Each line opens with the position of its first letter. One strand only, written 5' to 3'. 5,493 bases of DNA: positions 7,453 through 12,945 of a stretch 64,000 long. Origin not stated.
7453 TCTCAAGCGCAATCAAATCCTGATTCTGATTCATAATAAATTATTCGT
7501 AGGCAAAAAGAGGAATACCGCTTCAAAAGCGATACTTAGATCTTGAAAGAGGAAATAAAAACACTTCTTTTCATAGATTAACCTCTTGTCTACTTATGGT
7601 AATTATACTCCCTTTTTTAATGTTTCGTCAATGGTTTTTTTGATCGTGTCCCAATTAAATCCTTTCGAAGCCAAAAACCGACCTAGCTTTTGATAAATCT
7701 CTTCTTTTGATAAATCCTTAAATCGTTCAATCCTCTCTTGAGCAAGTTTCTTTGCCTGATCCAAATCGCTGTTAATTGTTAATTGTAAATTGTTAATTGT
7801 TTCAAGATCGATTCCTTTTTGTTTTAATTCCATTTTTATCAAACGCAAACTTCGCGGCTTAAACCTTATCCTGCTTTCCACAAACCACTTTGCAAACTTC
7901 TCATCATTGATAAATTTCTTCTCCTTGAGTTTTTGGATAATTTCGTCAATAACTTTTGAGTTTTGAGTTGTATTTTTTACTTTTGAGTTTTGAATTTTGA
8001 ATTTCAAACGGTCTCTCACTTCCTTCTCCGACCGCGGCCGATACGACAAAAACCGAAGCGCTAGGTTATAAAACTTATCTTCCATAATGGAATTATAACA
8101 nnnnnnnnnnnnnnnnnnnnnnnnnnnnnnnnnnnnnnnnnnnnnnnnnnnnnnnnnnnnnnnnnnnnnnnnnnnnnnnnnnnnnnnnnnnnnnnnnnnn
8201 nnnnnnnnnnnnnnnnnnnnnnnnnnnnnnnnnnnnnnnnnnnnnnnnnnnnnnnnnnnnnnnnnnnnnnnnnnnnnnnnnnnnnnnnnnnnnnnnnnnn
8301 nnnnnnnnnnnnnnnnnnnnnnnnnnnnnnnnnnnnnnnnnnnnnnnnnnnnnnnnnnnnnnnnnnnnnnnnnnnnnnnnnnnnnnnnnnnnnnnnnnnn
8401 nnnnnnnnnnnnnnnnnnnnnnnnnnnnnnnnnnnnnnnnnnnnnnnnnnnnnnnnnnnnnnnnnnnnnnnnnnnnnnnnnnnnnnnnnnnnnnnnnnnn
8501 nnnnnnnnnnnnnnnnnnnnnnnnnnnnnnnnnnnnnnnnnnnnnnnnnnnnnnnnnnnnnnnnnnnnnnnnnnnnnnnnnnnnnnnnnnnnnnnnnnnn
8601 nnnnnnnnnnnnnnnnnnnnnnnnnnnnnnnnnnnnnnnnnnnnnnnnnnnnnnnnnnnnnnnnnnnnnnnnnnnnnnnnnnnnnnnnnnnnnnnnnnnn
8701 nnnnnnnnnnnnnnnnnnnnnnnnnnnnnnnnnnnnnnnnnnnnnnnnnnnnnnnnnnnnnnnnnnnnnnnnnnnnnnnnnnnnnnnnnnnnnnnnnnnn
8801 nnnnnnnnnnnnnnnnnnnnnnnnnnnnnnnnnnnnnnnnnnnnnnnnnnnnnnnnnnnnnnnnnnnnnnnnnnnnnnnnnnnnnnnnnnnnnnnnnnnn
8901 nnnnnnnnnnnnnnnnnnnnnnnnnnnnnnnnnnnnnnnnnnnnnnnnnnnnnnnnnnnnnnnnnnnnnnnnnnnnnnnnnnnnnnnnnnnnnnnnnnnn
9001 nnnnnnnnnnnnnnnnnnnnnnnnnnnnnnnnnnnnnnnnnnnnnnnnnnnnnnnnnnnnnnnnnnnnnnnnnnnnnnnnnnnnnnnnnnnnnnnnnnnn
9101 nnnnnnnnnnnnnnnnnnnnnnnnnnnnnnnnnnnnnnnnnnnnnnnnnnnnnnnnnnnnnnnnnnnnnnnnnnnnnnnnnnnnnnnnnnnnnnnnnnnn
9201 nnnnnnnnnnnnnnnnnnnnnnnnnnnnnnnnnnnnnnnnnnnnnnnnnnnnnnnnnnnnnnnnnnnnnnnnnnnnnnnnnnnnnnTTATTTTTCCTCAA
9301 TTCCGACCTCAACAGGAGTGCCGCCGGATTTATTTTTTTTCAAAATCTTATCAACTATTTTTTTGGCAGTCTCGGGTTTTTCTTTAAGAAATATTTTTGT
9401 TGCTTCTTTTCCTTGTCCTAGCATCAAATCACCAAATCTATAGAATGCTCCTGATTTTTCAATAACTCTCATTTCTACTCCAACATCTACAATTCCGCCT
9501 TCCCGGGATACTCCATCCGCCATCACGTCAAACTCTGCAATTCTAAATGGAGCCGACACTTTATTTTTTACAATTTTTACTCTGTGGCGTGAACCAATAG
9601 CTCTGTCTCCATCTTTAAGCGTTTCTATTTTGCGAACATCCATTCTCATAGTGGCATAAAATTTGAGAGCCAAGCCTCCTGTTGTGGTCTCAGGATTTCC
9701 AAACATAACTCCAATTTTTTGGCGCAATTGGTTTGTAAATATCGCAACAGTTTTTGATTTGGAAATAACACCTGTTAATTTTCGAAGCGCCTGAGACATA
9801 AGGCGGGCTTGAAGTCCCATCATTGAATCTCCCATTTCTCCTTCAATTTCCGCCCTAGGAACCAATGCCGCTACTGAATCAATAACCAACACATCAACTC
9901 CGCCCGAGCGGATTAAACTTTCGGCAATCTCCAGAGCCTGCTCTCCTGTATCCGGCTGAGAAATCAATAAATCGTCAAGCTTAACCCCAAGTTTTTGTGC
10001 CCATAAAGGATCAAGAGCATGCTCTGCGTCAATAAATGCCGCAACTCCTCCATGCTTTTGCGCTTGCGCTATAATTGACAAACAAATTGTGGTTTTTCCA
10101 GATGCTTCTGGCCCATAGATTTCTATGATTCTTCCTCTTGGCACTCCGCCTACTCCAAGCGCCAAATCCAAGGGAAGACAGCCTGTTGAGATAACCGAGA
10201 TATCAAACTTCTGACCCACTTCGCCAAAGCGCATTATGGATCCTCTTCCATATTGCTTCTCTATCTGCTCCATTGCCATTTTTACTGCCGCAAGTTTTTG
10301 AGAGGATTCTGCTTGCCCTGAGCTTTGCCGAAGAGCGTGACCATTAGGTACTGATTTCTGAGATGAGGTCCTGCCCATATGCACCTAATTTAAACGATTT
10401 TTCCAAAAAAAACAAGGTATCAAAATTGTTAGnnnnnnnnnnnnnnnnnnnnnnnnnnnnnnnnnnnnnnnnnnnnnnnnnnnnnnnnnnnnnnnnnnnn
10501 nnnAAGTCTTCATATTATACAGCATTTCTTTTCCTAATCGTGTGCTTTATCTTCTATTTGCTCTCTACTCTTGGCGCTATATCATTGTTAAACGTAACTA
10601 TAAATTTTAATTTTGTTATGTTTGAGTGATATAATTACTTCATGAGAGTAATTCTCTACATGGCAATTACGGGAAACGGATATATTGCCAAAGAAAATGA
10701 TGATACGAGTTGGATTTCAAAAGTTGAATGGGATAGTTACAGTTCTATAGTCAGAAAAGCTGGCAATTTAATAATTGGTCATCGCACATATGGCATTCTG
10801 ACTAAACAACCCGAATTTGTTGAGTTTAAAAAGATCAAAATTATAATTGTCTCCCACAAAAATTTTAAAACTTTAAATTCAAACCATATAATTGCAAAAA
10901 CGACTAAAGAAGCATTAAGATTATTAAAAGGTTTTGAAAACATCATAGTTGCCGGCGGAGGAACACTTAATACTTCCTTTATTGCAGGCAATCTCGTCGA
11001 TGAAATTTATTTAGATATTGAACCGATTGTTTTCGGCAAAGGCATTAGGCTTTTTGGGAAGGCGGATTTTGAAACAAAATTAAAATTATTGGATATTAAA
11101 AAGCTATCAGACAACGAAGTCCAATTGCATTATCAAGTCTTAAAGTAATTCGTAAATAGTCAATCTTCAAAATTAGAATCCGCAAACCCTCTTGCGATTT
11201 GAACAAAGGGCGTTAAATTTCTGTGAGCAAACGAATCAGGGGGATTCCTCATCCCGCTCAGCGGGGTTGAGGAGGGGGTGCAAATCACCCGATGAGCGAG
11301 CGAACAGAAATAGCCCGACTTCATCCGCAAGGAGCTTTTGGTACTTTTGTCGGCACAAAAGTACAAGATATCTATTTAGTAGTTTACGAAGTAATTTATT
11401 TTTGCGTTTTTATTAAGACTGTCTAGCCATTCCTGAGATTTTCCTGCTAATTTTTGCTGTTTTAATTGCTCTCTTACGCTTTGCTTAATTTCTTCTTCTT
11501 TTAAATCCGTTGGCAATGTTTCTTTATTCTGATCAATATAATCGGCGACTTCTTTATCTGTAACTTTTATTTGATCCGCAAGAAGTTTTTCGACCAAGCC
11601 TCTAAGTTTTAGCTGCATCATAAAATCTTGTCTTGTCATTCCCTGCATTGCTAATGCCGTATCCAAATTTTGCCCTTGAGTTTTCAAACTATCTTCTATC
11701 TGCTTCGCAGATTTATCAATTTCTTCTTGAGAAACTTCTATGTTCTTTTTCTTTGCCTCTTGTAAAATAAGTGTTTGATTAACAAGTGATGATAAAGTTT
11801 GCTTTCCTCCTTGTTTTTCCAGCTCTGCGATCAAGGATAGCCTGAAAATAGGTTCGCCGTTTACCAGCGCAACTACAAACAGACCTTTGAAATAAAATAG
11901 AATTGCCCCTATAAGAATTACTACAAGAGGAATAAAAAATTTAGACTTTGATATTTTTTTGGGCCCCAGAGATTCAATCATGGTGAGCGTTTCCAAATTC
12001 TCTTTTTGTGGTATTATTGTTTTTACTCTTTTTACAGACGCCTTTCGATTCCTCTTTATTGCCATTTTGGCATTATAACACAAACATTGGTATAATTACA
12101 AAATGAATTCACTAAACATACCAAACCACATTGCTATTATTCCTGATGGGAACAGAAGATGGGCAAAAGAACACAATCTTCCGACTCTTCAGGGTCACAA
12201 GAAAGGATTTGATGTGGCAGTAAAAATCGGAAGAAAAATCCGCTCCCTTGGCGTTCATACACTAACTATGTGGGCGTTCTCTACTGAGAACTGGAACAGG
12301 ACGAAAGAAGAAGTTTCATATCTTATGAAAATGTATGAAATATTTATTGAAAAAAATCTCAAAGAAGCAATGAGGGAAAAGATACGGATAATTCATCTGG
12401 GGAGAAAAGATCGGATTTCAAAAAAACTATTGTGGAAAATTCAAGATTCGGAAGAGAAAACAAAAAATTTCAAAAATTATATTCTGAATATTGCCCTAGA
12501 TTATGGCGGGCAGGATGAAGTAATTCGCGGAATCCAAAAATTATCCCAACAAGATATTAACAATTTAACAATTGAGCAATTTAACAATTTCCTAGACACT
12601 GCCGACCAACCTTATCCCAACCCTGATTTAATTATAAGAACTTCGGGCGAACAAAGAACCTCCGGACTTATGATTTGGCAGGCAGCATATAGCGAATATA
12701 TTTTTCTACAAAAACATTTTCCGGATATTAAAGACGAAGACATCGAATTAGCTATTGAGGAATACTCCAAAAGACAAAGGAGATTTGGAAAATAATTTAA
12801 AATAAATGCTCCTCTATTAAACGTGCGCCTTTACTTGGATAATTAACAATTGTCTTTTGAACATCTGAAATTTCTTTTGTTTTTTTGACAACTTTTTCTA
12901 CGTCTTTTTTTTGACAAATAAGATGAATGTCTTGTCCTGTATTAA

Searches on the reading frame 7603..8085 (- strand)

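Call 83: search_protein_families(library=pfam, proteins=[window:7603-8085:-], max_evalue=0.00001)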
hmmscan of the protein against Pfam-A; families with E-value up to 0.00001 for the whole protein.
window:7603-8085:- (160 aa): 3 families
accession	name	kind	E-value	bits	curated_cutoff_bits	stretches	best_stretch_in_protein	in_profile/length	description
PF21982.2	RecX_HTH1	-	3.7e-15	56.1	26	1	6-28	2-24/40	RecX, first three-helix domain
PF02631.22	RecX_HTH2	-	4.1e-12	46.6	26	1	60-98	1-39/42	RecX, second three-helix domain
PF21981.2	RecX_HTH3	-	1.4e-10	41.5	26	1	107-151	3-47/48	RecX, third three-helix domain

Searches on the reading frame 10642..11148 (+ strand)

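Call 84: search_protein_families(library=pfam, proteins=[window:10642-11148:+], max_evalue=0.00001)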
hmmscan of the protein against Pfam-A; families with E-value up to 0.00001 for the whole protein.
window:10642-11148:+ (168 aa): 1 family
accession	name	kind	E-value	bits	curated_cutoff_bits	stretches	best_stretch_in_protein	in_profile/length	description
PF01872.23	RibD_C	-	2.4e-16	60.5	24.1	1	3-156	3-192/197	RibD C-terminal domain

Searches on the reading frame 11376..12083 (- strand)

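Call 84: search_protein_families(library=pfam, proteins=[window:11376-12083:-], max_evalue=0.00001)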
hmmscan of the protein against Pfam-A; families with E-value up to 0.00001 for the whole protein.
window:11376-12083:- (235 aa): 1 family
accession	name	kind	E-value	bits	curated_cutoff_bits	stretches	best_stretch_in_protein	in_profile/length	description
PF13624.11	SurA_N_3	-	2.7e-09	37.5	27.2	1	90-167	81-161/162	SurA-like N-terminal domain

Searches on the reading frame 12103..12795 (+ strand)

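Call 84: search_protein_families(library=pfam, proteins=[window:12103-12795:+], max_evalue=0.00001)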
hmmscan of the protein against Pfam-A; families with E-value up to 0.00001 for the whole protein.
window:12103-12795:+ (230 aa): 1 family
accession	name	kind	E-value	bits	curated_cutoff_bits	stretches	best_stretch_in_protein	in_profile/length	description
PF01255.24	Prenyltransf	-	5.4e-69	232.5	27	1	13-229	1-219/219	Putative undecaprenyl diphosphate synthase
